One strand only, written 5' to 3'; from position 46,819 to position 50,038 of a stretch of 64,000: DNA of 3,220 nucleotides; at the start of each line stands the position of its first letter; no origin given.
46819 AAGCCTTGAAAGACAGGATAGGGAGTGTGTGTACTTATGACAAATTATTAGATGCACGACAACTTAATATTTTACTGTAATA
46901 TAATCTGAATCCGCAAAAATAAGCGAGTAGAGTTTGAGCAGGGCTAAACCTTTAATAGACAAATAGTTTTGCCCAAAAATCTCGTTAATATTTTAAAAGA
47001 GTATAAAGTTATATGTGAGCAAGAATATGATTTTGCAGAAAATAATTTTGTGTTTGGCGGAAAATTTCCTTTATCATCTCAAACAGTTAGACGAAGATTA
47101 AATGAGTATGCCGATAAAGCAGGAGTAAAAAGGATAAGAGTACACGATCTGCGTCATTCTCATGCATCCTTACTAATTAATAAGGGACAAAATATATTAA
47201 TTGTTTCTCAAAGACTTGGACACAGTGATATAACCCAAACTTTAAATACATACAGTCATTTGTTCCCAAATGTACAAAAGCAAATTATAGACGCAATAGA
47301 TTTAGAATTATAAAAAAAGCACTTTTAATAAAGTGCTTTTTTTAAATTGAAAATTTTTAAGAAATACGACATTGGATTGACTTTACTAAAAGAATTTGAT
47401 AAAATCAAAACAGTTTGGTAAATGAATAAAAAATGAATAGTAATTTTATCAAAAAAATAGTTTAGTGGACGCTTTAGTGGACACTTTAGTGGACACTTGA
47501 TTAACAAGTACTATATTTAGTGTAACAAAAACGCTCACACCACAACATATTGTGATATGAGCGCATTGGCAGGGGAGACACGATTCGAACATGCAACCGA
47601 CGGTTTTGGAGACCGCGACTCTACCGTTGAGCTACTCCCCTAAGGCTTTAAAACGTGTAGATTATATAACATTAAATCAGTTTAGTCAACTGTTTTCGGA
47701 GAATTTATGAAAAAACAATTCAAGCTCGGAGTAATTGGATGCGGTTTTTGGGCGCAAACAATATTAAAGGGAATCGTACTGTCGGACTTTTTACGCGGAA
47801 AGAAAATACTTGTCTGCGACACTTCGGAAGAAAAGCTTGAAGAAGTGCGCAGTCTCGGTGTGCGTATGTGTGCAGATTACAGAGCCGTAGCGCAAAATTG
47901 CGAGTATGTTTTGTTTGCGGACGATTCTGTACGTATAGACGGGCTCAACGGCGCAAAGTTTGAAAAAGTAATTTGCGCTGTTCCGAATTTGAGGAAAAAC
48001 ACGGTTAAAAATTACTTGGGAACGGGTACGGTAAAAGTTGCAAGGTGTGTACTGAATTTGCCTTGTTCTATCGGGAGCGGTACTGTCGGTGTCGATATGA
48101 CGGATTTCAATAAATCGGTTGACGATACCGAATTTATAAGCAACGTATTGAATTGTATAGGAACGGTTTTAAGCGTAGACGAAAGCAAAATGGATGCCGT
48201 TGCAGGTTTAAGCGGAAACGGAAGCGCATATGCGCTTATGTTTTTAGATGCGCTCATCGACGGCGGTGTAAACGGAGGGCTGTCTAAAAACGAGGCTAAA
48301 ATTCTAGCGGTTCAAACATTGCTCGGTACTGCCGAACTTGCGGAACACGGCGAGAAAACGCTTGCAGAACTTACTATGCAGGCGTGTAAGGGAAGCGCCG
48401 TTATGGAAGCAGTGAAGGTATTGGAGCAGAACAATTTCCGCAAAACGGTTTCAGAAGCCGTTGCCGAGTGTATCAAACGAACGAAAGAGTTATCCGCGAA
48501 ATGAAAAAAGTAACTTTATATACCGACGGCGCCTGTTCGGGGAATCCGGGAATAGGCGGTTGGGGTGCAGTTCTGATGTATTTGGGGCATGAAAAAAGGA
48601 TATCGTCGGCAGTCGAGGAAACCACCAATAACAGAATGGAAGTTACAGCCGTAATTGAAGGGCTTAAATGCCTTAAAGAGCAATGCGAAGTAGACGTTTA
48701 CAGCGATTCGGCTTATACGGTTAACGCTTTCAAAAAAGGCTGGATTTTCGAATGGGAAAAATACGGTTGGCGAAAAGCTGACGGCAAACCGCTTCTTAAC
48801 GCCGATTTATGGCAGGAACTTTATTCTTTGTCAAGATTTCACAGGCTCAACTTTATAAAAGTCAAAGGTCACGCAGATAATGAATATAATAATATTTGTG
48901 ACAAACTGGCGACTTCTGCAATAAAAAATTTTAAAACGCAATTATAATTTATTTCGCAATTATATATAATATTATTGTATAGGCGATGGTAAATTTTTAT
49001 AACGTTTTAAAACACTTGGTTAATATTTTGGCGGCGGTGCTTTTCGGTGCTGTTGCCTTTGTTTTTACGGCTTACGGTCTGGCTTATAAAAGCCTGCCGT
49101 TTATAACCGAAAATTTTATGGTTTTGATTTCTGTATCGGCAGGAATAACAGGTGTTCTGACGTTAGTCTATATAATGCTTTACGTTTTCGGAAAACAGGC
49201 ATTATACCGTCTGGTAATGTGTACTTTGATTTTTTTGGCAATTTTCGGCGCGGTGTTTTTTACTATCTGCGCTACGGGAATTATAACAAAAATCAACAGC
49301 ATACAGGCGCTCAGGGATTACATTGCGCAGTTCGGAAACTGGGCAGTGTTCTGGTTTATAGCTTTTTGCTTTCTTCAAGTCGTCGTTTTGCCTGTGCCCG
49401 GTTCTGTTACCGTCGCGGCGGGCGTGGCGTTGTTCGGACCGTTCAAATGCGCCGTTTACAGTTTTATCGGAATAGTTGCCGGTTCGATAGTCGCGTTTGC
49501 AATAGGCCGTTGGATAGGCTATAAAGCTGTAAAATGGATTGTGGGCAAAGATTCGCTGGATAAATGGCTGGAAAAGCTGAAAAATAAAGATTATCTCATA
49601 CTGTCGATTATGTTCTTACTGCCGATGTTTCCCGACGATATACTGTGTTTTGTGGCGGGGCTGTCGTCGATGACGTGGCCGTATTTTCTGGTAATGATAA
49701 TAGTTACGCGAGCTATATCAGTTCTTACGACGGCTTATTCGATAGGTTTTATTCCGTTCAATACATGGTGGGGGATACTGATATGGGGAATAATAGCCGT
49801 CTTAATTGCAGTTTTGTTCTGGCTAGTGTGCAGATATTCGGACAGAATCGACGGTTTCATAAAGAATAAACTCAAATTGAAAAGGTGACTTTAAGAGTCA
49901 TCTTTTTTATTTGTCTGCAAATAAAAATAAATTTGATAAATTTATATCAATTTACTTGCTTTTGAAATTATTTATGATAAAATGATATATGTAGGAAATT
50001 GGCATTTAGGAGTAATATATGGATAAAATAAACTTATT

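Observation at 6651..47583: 17-bp direct repeat of the tRNA-Trp 3' end brackets a 40.9-kb island carrying defence, DNA-repair and glycan-utilisation cargo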

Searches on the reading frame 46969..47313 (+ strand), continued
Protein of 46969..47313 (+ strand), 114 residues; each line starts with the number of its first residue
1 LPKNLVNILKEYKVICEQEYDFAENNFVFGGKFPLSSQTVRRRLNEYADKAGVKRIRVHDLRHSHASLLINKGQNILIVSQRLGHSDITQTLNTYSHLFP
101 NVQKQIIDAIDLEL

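Call 42: search_protein_families(library=pfam, proteins=[L044:522-1559:+, L044:1802-2236:+, L044:2233-3174:+, L044:3723-4451:+, L044:4817-5518:+, L044:5518-5982:+, L044:5992-6879:+, L044:6887-7999:+, L044:8011-8802:+, L044:9086-10345:+])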
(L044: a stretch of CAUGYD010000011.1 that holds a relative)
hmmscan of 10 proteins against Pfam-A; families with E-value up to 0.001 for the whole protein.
L044:522-1559:+ (345 aa): 1 family
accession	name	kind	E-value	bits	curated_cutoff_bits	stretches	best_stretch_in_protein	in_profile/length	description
PF08401.16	ArdcN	-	4.9e-06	27.2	22.6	1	28-119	10-112/123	N-terminal domain of anti-restriction factor ArdC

L044:1802-2236:+ (144 aa): 1 family
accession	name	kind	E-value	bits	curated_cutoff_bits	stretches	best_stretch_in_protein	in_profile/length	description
PF12957.13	DUF3846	-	1.2e-16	61.2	27.5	1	19-112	4-100/103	Domain of unknown function (DUF3846)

L044:2233-3174:+ (313 aa): 1 family
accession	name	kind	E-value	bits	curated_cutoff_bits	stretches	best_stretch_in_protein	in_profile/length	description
PF14191.11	YodL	-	3e-19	70.2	24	1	205-302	2-98/98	YodL-like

L044:3723-4451:+ (242 aa): 1 family
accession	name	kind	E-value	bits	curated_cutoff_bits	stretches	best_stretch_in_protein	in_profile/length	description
PF02384.22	N6_Mtase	-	2.9e-11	43.7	20.4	1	114-217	19-121/311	N-6 DNA Methylase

L044:4817-5518:+ (233 aa): 1 family
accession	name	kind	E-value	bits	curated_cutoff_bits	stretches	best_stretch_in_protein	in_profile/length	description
PF01555.25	N6_N4_Mtase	-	1e-30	107.8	26.7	1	26-226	1-219/221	DNA methylase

L044:5518-5982:+ (154 aa): 0 families

L044:5992-6879:+ (295 aa): 1 family
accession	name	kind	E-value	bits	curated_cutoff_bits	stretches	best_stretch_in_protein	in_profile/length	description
PF22763.1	NrS1-1_pol-like_HBD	-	8e-20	70.9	27.9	1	225-279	1-56/64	NrS-1 polymerase HBD domain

L044:6887-7999:+ (370 aa): 1 family
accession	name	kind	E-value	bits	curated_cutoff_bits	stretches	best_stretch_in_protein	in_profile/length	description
PF00145.23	DNA_methylase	-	1.8e-52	179.3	22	1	8-335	5-322/324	C-5 cytosine-specific DNA methylase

L044:8011-8802:+ (263 aa): 0 families

L044:9086-10345:+ (419 aa): 3 families
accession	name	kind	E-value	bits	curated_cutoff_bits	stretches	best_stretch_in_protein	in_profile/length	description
PF00589.27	Phage_integrase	-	2.8e-25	89.5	27.1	1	204-403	4-168/172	Phage integrase family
PF14659.12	Phage_int_SAM_3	-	1.2e-08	35.5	22.6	1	95-149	2-56/58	Phage integrase, N-terminal SAM-like domain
PF14657.12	Arm-DNA-bind_4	-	1.2e-08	34.8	22.3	1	18-54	1-40/47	Arm DNA-binding domain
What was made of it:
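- On CIME (cis-mobilizable element): The integrase family occurs next to ICE-type accessory genes in L044 (call 42).
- The intact relative is flanked by ArdC-N, DUF3846, YodL and methylase genes, which are typical of conjugative elements (call 42).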

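Call 72: search_protein_families(library=phrogs, proteins=[window:46969-47313:+, L044:8011-8802:+, L044:8793-9089:+], max_evalue=0.001)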
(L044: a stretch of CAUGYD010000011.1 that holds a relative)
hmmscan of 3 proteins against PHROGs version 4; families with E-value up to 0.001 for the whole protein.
window:46969-47313:+ (114 aa): 6 families
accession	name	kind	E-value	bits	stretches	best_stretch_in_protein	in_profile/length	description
phrog_1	-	integration and excision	4.4e-26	93.3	1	1-111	342-448/611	integrase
phrog_216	-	integration and excision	4e-23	83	1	1-111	127-237/301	integrase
phrog_7685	-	integration and excision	1.6e-17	64.9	1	2-110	134-235/240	integrase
phrog_7269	-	integration and excision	7.9e-08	33.1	1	36-105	9-76/89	integrase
phrog_25190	-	integration and excision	1.2e-07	33.1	1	33-103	24-94/109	integrase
phrog_35951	-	unknown function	2e-05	25.9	1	49-99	14-63/97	-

L044:8011-8802:+ (263 aa): 0 families

L044:8793-9089:+ (98 aa): 0 families

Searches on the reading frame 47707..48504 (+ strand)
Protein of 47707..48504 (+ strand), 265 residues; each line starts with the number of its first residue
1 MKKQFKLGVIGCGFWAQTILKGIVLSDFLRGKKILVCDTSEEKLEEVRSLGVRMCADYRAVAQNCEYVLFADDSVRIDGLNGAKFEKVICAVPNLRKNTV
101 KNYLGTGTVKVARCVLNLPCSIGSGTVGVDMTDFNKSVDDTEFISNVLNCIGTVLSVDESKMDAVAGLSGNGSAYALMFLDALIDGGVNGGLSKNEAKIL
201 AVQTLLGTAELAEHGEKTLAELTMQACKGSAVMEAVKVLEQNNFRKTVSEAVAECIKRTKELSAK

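Call 15: search_protein_families(library=pfam, proteins=[window:47707-48504:+])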
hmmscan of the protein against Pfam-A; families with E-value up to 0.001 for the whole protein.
window:47707-48504:+ (265 aa): 2 families
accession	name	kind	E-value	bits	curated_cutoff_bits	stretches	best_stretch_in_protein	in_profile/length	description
PF14748.11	P5CR_dimer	-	6.8e-25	87.8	25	1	159-262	1-105/105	Pyrroline-5-carboxylate reductase dimerisation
PF03807.23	F420_oxidored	-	1.6e-05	25.9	21.6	1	6-71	1-66/94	NADP oxidoreductase coenzyme F420-dependent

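Call 17: find_encoding_contigs(protein=window:47707-48504:+, flank=10000, max_places=10)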
Protein window:47707-48504:+ (265 aa): 21 contigs read that carry it; 10 places shown.
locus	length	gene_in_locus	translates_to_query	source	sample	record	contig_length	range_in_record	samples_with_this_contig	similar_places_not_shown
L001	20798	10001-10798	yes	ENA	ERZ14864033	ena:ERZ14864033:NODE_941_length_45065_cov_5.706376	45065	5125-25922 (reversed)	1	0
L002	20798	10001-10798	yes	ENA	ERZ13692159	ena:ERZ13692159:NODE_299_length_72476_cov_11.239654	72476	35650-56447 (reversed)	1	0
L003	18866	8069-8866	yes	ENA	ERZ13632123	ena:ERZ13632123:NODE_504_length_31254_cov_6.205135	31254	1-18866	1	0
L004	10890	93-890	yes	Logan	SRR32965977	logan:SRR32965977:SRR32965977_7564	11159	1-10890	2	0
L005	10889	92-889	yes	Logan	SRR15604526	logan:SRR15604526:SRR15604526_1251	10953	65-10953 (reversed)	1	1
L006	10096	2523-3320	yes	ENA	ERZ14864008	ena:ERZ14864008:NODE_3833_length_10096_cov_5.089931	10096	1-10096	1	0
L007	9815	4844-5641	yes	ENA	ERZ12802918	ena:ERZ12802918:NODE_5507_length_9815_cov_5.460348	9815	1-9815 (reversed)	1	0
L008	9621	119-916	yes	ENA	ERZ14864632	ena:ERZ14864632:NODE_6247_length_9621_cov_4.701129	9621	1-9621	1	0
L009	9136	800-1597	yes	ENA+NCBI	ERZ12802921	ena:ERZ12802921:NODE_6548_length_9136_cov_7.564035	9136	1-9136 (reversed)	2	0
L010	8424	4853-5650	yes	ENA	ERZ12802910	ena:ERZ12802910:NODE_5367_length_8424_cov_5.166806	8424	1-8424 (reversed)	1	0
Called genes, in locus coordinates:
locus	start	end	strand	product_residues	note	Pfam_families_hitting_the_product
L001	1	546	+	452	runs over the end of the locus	PF13175:AAA_15 (weak), PF00005:ABC_tran, PF02463:SMC_N (faint), PF13304:AAA_21 (faint), PF17912:OB_MalK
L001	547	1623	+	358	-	-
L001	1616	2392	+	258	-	PF02463:SMC_N (faint), PF00005:ABC_tran, PF13304:AAA_21 (faint)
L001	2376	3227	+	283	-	-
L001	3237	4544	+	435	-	PF00370:FGGY_N, PF02782:FGGY_C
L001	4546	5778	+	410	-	PF06134:RhaA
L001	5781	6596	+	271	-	PF00596:Aldolase_II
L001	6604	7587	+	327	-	PF00480:ROK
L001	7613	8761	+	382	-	PF00465:Fe-ADH, PF13685:Fe-ADH_2, PF25137:ADH_Fe_C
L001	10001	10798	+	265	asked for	PF03807:F420_oxidored (faint), PF14748:P5CR_dimer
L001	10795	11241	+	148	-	PF00075:RNase_H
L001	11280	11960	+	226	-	PF09335:VTT_dom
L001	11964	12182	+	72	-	-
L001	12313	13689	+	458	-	PF01039:Carboxyl_trans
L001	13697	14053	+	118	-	PF04277:OAD_gamma (weak)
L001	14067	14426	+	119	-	PF25917:BSH_RND (faint), PF00364:Biotin_lipoyl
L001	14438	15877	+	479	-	PF03977:OAD_beta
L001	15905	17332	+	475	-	PF00682:HMGL-like, PF02436:PYC_OADA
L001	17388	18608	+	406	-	PF00070:Pyr_redox (faint), PF00890:FAD_binding_2, PF01266:DAO, PF03486:HI0933_like, PF07992:Pyr_redox_2 (weak), PF12831:FAD_oxidored, PF13450:NAD_binding_8, PF22780:HI0933_like_1st, +3 more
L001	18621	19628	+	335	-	PF07736:CM_1, PF13207:AAA_17 (faint), PF02224:Cytidylate_kin, PF13189:Cytidylate_kin2, PF13238:AAA_18 (weak)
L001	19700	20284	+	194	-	PF01553:Acyltransferase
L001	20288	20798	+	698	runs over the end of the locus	PF02401:LYTB, PF21710:Spt6_S1 (faint), PF23459:S1_RRP5 (faint), PF00575:S1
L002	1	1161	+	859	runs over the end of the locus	PF01624:MutS_I, PF05188:MutS_II, PF05192:MutS_III, PF05190:MutS_IV, PF00488:MutS_V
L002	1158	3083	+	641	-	PF02518:HATPase_c, PF13589:HATPase_c_3, PF01119:DNA_mis_repair, PF08676:MutL_C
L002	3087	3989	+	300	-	PF01745:IPT (weak), PF01715:IPPT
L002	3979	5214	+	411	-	PF06838:Met_gamma_lyase, PF01053:Cys_Met_Meta_PP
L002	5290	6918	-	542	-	PF00118:Cpn60_TCP1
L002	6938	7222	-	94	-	PF00166:Cpn10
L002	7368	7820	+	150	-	PF00383:dCMP_cyt_deam_1, PF14437:MafB19-deam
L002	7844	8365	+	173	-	PF00160:Pro_isomerase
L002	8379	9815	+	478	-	PF00206:Lyase_1, PF10397:ADSL_C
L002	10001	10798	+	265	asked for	PF03807:F420_oxidored (faint), PF14748:P5CR_dimer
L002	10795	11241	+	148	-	PF00075:RNase_H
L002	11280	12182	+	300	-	PF09335:VTT_dom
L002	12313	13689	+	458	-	PF01039:Carboxyl_trans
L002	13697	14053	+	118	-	PF04277:OAD_gamma (weak)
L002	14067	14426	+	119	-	PF25917:BSH_RND (faint), PF00364:Biotin_lipoyl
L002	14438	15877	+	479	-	PF03977:OAD_beta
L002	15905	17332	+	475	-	PF00682:HMGL-like, PF02436:PYC_OADA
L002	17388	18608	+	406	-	PF00070:Pyr_redox (faint), PF00890:FAD_binding_2, PF01266:DAO, PF03486:HI0933_like, PF07992:Pyr_redox_2 (weak), PF12831:FAD_oxidored, PF13450:NAD_binding_8, PF22780:HI0933_like_1st, +3 more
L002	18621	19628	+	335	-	PF07736:CM_1, PF13207:AAA_17 (faint), PF02224:Cytidylate_kin, PF13189:Cytidylate_kin2, PF13238:AAA_18 (weak)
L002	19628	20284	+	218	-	PF01553:Acyltransferase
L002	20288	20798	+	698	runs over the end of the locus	PF02401:LYTB, PF21710:Spt6_S1 (faint), PF23459:S1_RRP5 (faint), PF00575:S1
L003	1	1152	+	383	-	?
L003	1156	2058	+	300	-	PF01745:IPT (weak), PF01715:IPPT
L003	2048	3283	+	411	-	PF06838:Met_gamma_lyase, PF01053:Cys_Met_Meta_PP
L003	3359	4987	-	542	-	PF00118:Cpn60_TCP1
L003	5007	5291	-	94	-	PF00166:Cpn10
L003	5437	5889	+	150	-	PF00383:dCMP_cyt_deam_1, PF14437:MafB19-deam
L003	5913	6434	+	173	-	PF00160:Pro_isomerase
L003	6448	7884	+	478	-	PF00206:Lyase_1, PF10397:ADSL_C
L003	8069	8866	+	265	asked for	PF03807:F420_oxidored (faint), PF14748:P5CR_dimer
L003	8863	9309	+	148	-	PF00075:RNase_H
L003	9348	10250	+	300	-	PF09335:VTT_dom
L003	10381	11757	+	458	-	PF01039:Carboxyl_trans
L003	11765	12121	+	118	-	PF04277:OAD_gamma (weak)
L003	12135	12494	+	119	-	PF25917:BSH_RND (faint), PF00364:Biotin_lipoyl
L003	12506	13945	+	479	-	PF03977:OAD_beta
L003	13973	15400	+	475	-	PF00682:HMGL-like, PF02436:PYC_OADA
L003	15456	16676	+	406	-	PF00070:Pyr_redox (faint), PF00890:FAD_binding_2, PF01266:DAO, PF03486:HI0933_like, PF07992:Pyr_redox_2 (weak), PF12831:FAD_oxidored, PF13450:NAD_binding_8, PF22780:HI0933_like_1st, +3 more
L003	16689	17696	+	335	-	PF07736:CM_1, PF13207:AAA_17 (faint), PF02224:Cytidylate_kin, PF13189:Cytidylate_kin2, PF13238:AAA_18 (weak)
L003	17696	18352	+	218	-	PF01553:Acyltransferase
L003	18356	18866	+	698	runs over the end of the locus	PF02401:LYTB, PF21710:Spt6_S1 (faint), PF23459:S1_RRP5 (faint), PF00575:S1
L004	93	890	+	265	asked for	PF03807:F420_oxidored (faint), PF14748:P5CR_dimer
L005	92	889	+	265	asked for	PF03807:F420_oxidored (faint), PF14748:P5CR_dimer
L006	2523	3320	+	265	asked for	PF03807:F420_oxidored (faint), PF14748:P5CR_dimer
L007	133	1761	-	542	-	PF00118:Cpn60_TCP1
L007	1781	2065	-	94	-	PF00166:Cpn10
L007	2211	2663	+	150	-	PF00383:dCMP_cyt_deam_1, PF14437:MafB19-deam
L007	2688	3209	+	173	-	PF00160:Pro_isomerase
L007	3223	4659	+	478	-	PF00206:Lyase_1, PF10397:ADSL_C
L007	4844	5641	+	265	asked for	PF03807:F420_oxidored (faint), PF14748:P5CR_dimer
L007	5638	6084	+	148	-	PF00075:RNase_H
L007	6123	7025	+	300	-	PF09335:VTT_dom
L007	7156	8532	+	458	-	PF01039:Carboxyl_trans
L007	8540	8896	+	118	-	PF04277:OAD_gamma (weak)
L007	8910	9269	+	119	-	PF25917:BSH_RND (faint), PF00364:Biotin_lipoyl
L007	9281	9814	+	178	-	?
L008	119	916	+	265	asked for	PF03807:F420_oxidored (faint), PF14748:P5CR_dimer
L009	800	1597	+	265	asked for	PF03807:F420_oxidored (faint), PF14748:P5CR_dimer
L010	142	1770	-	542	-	PF00118:Cpn60_TCP1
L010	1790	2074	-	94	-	PF00166:Cpn10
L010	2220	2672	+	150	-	PF00383:dCMP_cyt_deam_1, PF14437:MafB19-deam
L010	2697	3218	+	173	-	PF00160:Pro_isomerase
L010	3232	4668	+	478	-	PF00206:Lyase_1, PF10397:ADSL_C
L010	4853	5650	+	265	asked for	PF03807:F420_oxidored (faint), PF14748:P5CR_dimer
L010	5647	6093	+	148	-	PF00075:RNase_H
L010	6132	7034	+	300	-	PF09335:VTT_dom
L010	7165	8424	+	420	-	?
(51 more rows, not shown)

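Call 54: search_protein_families(library=pfam, proteins=[L001:547-1623:+], max_evalue=1)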
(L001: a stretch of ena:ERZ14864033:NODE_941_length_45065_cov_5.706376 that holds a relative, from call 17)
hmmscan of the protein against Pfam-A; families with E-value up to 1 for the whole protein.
L001:547-1623:+ (358 aa): 3 families
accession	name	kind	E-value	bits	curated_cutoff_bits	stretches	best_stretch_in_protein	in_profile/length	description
PF20990.2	DUF2207_C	-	0.39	10.8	33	0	147-190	114-158/247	Predicted membrane protein (DUF2207) C-terminal domain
PF05313.17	Pox_P21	-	0.49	10.4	27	0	21-103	103-185/189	Poxvirus P21 membrane protein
PF13567.11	DUF4131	-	0.69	10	31.6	0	29-76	9-58/165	Domain of unknown function (DUF4131)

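Call 55: search_protein_families(library=ncbifam, proteins=[L001:547-1623:+], max_evalue=0.1)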
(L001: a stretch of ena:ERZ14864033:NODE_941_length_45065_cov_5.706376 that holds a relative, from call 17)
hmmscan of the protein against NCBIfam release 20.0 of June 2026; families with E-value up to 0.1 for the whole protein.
L001:547-1623:+ (358 aa): 0 families

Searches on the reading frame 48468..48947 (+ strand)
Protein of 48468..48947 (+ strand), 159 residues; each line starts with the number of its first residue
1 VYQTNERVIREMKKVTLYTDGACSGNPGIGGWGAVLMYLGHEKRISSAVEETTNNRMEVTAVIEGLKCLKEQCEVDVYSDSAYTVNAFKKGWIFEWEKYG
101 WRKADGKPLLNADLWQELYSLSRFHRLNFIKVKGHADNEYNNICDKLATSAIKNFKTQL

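Call 15: search_protein_families(library=pfam, proteins=[window:48468-48947:+])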
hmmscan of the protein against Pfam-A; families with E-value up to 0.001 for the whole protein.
window:48468-48947:+ (159 aa): 1 family
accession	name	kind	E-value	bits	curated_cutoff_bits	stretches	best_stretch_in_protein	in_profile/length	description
PF00075.30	RNase_H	-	4e-42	144.2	25.8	1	13-152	2-140/141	RNase H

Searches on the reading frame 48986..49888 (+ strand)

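Call 15: search_protein_families(library=pfam, proteins=[window:48986-49888:+])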
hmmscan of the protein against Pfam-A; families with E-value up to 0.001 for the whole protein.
window:48986-49888:+ (300 aa): 1 family
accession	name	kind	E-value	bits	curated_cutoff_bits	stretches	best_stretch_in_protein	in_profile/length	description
PF09335.16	VTT_dom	-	2.1e-20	73.8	33.9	1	137-252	1-120/123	VTT domain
